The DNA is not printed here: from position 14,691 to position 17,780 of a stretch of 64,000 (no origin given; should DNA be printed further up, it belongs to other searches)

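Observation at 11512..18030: Candidate chaperone-usher-like (Csu/SCPU-like) fibre locus built from a pilin-like family I cannot name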

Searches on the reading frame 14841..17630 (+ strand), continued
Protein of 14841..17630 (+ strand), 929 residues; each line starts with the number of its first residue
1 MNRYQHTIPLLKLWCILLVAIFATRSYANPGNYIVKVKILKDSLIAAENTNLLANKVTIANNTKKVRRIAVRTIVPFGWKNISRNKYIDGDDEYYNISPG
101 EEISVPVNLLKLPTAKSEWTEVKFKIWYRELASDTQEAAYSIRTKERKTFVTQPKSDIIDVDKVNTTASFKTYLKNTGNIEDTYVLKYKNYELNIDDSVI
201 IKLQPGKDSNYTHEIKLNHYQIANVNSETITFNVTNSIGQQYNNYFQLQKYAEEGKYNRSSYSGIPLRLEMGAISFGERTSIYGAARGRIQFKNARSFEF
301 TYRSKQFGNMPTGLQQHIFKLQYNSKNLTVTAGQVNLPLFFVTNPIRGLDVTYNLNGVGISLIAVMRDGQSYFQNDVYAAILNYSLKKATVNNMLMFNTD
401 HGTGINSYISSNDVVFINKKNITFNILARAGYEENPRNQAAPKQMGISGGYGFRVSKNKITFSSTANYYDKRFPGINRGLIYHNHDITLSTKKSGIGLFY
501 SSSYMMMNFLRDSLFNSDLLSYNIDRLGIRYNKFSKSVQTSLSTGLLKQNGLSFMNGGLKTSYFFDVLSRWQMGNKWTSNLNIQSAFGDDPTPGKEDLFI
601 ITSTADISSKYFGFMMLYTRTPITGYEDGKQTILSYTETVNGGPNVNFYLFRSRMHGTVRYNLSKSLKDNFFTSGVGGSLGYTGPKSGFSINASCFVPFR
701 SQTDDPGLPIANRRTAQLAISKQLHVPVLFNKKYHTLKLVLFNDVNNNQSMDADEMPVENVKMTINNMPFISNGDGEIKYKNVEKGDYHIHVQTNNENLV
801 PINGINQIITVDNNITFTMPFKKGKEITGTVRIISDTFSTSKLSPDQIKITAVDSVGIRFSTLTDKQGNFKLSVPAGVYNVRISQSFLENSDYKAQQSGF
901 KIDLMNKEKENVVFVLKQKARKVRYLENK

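Call 51: predict_structure(alignment_id=A2)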
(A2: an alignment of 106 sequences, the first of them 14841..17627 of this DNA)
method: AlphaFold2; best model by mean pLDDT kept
length: 929 residues; sequences in the alignment: 106
mean_pLDDT: 89.6   pTM: 0.72
mean pLDDT of the five models: 89.6, 89.1, 88.7, 88.6, 88.6
residues with pLDDT >= 90: 681; 70-90: 165; 50-70: 62; < 50: 21
segments of 3 or more residues with pLDDT < 50: 1-8, 23-30, 86-89
pLDDT, mean of each block of 10 residues (from residue 1): 43 56 45 81 92 94 89 92 62 88 93 91 92 87 95 93 90 95 97 93 95 94 90 97 96 93 95 91 97 94 82 81 98 87 85 97 92 91 96 97 94 97 98 91 95 98 98 94 98 97 83 61 94 97 95 69 97 95 94 86 96 96 82 87 96 94 86 92 94 94 57 86 94 95 93 94 95 96 97 81 93 97 94 88 90 92 94 93 89 93 95 94 67
secondary structure, 60 per line:
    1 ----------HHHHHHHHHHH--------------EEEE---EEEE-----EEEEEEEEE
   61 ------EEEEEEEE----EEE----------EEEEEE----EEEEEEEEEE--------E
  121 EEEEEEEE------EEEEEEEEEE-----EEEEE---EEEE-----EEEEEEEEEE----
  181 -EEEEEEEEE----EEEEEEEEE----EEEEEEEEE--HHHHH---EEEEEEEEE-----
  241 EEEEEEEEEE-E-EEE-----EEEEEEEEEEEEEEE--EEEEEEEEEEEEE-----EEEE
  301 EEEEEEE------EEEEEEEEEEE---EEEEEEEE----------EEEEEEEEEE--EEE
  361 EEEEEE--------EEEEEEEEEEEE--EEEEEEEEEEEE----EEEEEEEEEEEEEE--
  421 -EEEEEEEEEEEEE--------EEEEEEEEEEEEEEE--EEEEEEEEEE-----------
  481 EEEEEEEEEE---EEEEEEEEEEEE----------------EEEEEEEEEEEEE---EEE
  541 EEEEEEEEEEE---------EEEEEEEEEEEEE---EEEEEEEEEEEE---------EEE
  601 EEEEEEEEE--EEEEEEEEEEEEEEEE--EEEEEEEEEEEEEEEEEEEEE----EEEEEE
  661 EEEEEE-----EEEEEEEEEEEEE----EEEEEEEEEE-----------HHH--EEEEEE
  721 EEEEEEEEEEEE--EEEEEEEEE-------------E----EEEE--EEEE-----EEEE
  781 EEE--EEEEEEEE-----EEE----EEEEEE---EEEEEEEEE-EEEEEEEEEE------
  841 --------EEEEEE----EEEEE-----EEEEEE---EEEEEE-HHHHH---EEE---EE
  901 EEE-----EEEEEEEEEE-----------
elements in order (helices of 4 or more, strands of 3 or more residues): H11-21 E36-39 E43-46 E52-60 E67-74 E79-81 E92-97 E102-111 E120-128 E135-144 E150-154 E158-161 E167-176 E182-190 E195-203 E208-216 H219-223 E227-235 E241-250 E254-256 E262-276 E279-291 E297-307 E314-324 E328-335 E346-355 E358-366 E375-386 E389-400 E405-418 E422-434 E443-457 E460-469 E481-490 E494-505 E522-534 E538-551 E561-573 E577-588 E598-609 E612-627 E630-650 E655-666 E672-684 E689-698 E715-732 E735-743 E762-765 E768-771 E777-783 E786-793 E799-801 E806-811 E815-823 E825-834 E849-854 E859-863 E869-874 E878-883 H885-889 E893-895 E899-903 E909-918

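Call 54: fold_search(model_id=the predicted structure, library=pdb)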
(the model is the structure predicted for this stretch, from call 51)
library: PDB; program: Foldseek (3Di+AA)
matches with E <= 10: 1381; with E <= 0.001: 312
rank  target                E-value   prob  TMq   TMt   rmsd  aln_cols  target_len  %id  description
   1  3rfz_B                4.7e-13  1.00  0.28  0.32  17.3       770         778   10  Crystal structure of the FimD usher bound to its cognate FimC:FimH substrate (released 2011-06-01)
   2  9fy9_D                8.0e-13  1.00  0.26  0.33  17.9       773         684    9  Cryo-EM structure of the type 1 chaperone-usher pilus FimD-tip complex (FimDHGFC) - Conformer 1 (released 2025-06-04)
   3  9fw9_D                1.2e-12  1.00  0.26  0.34  17.9       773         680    9  Cryo-EM structure of the type 1 pilus assembly platform as part of the FimA-bound chaperone-usher pilus complex (FimDH (released 2025-06-04)
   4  3rfz_E                1.2e-12  1.00  0.28  0.32  19.0       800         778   10  Crystal structure of the FimD usher bound to its cognate FimC:FimH substrate (released 2011-06-01)
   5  7som_D                1.4e-12  1.00  0.11  0.08  36.7      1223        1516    8  Ciliary C2 central pair apparatus isolated from Chlamydomonas reinhardtii (released 2022-04-13)
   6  9bog_D                3.8e-11  1.00  0.27  0.31  17.8       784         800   10  Structural basis for adhesin secretion by the outer-membrane usher in type 1 pili (released 2024-10-09)
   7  7lhh_C                4.1e-11  1.00  0.23  0.26  21.8       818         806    9  Cryo-EM structure of E. coli P pilus tip assembly intermediate PapC-PapD-PapK-PapG in the second conformation (released 2021-08-11)
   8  9fxb_D                1.2e-10  1.00  0.22  0.29  18.6       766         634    9  Cryo-EM structure of the type 1 pilus assembly platform as part of the FimI-bound chaperone-usher pilus complex (FimDH (released 2025-06-04)
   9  9fxs_D                2.3e-10  1.00  0.26  0.34  17.6       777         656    9  Cryo-EM structure of the type 1 pilus complex including pilus rod and FimI-bound assembly platform after incorporation (released 2025-06-04)
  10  6e14_D                3.4e-10  1.00  0.22  0.24  22.2       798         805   10  Handover mechanism of the growing pilus by the bacterial outer membrane usher FimD (released 2018-10-17)
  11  7lhg_C                4.1e-10  1.00  0.28  0.31  19.1       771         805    9  Cryo-EM structure of E. coli P pilus tip assembly intermediate PapC-PapD-PapK-PapG in the first conformation (released 2021-08-11)
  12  7sqc_O0               9.6e-10  1.00  0.11  0.09  65.5      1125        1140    7  Ciliary C1 central pair apparatus isolated from Chlamydomonas reinhardtii (released 2022-04-13)
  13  9ijj_4G               3.1e-09  1.00  0.10  0.03  129.0      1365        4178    6  In situ structure of the central apparatus in mouse sperm axoneme. (released 2025-06-04)
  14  9ijj_4H               3.5e-09  1.00  0.10  0.04  117.9      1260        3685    7  In situ structure of the central apparatus in mouse sperm axoneme. (released 2025-06-04)
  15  9ijj_C                7.9e-09  1.00  0.11  0.10  53.1       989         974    8  In situ structure of the central apparatus in mouse sperm axoneme. (released 2025-06-04)
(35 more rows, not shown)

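Call 66: search_protein_families(library=pfam, proteins=[L019:8163-8963:+, L019:4378-7107:+], max_evalue=1)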
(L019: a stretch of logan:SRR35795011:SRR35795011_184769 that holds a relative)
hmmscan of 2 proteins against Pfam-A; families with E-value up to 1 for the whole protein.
L019:8163-8963:+ (267 aa): 8 families
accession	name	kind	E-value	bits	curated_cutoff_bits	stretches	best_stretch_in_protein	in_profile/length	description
PF06280.18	fn3_5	-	5.9e-07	30.6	27.6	1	33-116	3-86/112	Fn3-like domain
PF22076.2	Cep192_D6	-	3.6e-05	24.3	35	1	20-78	2-60/101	Cep192 domain 6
PF06030.18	WxLIP_PGBD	-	0.0014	19.1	27.3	1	37-114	26-108/121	WxL Interacting Protein, peptidoglycan binding domain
PF22073.2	Cep192_D4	-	0.0062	17.2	35.5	1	21-62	3-44/112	Cep192 domain 4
PF05753.20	TRAP_beta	-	0.01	15.7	22.4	1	28-67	38-77/178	Translocon-associated protein beta (TRAPB)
PF12371.14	TMEM131_like_N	-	0.032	14.9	28.8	1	23-53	2-32/84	Transmembrane protein 131-like N-terminal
PF15418.12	DUF4625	-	0.041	14.6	27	0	66-116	55-105/131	Domain of unknown function (DUF4625)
PF15780.11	ASH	-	0.063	13.9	27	1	27-59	12-44/98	Abnormal spindle-like microcephaly-assoc'd, ASPM-SPD-2-Hydin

L019:4378-7107:+ (910 aa): 7 families
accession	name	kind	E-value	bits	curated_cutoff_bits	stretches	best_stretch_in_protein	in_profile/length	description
PF11614.14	FixG_C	-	5.7e-06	26.9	25.6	1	163-233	34-107/119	IG-like fold at C-terminal of FixG, putative oxidoreductase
PF05215.19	Spiralin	-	0.0023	18.8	25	1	158-243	2-81/81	Spiralin domain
PF13715.12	CarbopepD_reg_2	-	0.0081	16.6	32.2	0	829-866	12-50/88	CarboxypepD_reg-like domain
PF17210.9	SdrD_B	-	0.012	16.3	29.7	1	720-779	6-71/112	SdrD B-like domain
PF10633.15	NPCBM_assoc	-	0.016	15.8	24.4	1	52-119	7-73/78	NPCBM-associated, NEW3 domain of alpha-galactosidase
PF17802.7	SpaA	-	0.042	14.5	23.1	0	734-770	12-56/91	Prealbumin-like fold domain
PF25158.1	ABCA11_C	-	0.067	13.5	27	0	61-87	19-45/55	ABC transporter A family member 11-like, C-terminal domain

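Call 86: find_encoding_contigs(protein=P0176, flank=9000, max_places=1)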
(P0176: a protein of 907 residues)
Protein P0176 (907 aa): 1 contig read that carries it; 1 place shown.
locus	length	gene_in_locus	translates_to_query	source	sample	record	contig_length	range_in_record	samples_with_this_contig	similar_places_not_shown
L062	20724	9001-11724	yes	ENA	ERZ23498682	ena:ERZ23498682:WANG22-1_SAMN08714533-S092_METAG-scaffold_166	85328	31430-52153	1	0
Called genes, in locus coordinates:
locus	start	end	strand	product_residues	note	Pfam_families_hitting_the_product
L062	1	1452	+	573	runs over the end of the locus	PF00150:Cellulase, PF02018:CBM_4_9, PF18962:Por_Secre_tail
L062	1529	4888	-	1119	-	PF00133:tRNA-synt_1, PF09334:tRNA-synt_1g (weak), PF08264:Anticodon_1, PF19302:DUF5915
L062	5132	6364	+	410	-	PF04413:Glycos_transf_N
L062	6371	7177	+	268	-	PF10727:Rossmann-like, PF10728:DUF2520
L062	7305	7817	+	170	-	-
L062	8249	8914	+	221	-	-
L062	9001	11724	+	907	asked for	PF13620:CarboxypepD_reg (faint)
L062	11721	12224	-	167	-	-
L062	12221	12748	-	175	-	-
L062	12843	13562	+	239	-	-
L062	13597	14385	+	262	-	PF00142:Fer4_NifH (weak), PF01656:CbiA, PF02374:ArsA_ATPase (weak), PF06564:CBP_BcsQ, PF09140:MipZ, PF10609:ParA, PF13614:AAA_31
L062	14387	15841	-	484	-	PF00772:DnaB, PF03796:DnaB_C, PF13481:AAA_25, PF06745:ATPase (weak)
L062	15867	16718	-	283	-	PF02195:ParB_N, PF17762:HTH_ParB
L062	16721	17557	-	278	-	PF01656:CbiA, PF02374:ArsA_ATPase (weak), PF06564:CBP_BcsQ (weak), PF09140:MipZ (faint), PF10609:ParA (weak), PF13614:AAA_31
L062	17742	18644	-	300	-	PF08538:DUF1749 (weak), PF20434:BD-FAE, PF00561:Abhydrolase_1 (faint), PF07859:Abhydrolase_3, PF12146:Hydrolase_4 (faint), PF02230:Abhydrolase_2 (faint), PF00326:Peptidase_S9, PF01738:DLH (weak)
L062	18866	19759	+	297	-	-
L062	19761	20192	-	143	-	PF00072:Response_reg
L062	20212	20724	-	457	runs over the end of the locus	PF05227:CHASE3, PF00512:HisKA, PF02518:HATPase_c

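Call 87: find_encoding_contigs(protein=P0133, flank=9000, max_places=1)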
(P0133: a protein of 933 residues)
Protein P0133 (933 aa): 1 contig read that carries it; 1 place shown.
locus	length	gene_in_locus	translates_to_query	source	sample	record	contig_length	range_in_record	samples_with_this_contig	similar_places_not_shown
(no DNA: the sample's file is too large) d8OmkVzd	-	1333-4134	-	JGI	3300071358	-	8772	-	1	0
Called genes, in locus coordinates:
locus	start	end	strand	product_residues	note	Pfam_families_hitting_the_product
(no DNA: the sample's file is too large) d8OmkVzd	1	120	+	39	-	?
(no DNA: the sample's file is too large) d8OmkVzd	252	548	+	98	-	-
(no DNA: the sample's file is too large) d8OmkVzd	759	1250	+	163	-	-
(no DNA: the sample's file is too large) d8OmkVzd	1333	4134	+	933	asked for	PF13620:CarboxypepD_reg (faint)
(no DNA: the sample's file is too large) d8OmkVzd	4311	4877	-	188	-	PF08207:EFP_N, PF01132:EFP, PF09285:Elong-fact-P_C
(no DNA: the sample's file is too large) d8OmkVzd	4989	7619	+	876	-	PF01103:Omp85, PF03865:ShlB (weak)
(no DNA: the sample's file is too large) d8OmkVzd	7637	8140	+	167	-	PF00085:Thioredoxin (faint), PF13098:Thioredoxin_2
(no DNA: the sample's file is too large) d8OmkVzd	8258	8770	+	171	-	?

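Call 93: list_cluster_members(proteins=[window:14841-17627:+, window:12557-13435:+, window:14114-14692:+, window:11512-12015:-, P0028, P0047, P0080, P0100, P0150, P0027])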
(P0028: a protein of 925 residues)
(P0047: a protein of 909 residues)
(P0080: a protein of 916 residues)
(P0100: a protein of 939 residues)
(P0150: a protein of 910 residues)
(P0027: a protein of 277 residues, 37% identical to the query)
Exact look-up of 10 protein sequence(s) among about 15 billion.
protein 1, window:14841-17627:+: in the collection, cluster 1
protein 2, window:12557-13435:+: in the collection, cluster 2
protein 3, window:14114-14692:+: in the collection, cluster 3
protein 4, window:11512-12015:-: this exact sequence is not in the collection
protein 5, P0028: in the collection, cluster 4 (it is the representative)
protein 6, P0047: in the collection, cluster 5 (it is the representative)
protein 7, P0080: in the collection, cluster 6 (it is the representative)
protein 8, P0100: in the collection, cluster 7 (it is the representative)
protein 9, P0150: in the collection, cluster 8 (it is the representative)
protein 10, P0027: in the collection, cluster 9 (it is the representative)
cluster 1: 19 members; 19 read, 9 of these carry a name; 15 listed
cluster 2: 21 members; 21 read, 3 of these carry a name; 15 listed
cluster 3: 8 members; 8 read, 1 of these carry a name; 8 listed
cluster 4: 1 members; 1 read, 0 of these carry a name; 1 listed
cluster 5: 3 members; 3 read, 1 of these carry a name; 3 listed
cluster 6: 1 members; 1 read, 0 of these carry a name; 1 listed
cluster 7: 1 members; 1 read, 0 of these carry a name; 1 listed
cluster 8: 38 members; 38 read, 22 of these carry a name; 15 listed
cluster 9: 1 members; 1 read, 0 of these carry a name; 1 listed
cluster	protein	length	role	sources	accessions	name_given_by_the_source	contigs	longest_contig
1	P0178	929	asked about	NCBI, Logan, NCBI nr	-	-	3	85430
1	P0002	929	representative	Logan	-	-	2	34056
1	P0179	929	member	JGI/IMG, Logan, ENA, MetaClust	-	\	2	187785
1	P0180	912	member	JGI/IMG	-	hypothetical protein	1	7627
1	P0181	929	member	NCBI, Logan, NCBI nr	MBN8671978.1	MAG: hypothetical protein J0L80_14905 [Chitinophagales bacterium] | hypothetical protein [Chitinophagales bacterium]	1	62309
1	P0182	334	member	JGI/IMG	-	hypothetical protein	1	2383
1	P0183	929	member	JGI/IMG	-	hypothetical protein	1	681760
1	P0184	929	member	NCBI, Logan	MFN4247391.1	MAG: hypothetical protein ACK4EY_06695 [Flavipsychrobacter sp.]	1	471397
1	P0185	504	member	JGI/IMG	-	hypothetical protein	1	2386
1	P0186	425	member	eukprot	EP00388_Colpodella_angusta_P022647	GDKJ01057965.1.p1 GENE.GDKJ01057965.1~~GDKJ01057965.1.p1 ORF type:complete len:460 ...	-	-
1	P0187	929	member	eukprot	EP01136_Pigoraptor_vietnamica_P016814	Opistho-1_new@61171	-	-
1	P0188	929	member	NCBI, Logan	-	-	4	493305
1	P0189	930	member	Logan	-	-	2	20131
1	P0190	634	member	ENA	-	-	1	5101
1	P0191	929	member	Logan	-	-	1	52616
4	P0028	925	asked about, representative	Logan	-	-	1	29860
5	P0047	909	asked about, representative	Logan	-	-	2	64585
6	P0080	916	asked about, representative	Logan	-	-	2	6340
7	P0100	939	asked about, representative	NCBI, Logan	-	-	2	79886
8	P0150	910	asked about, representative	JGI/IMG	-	hypothetical protein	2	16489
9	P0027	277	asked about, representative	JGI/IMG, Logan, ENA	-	-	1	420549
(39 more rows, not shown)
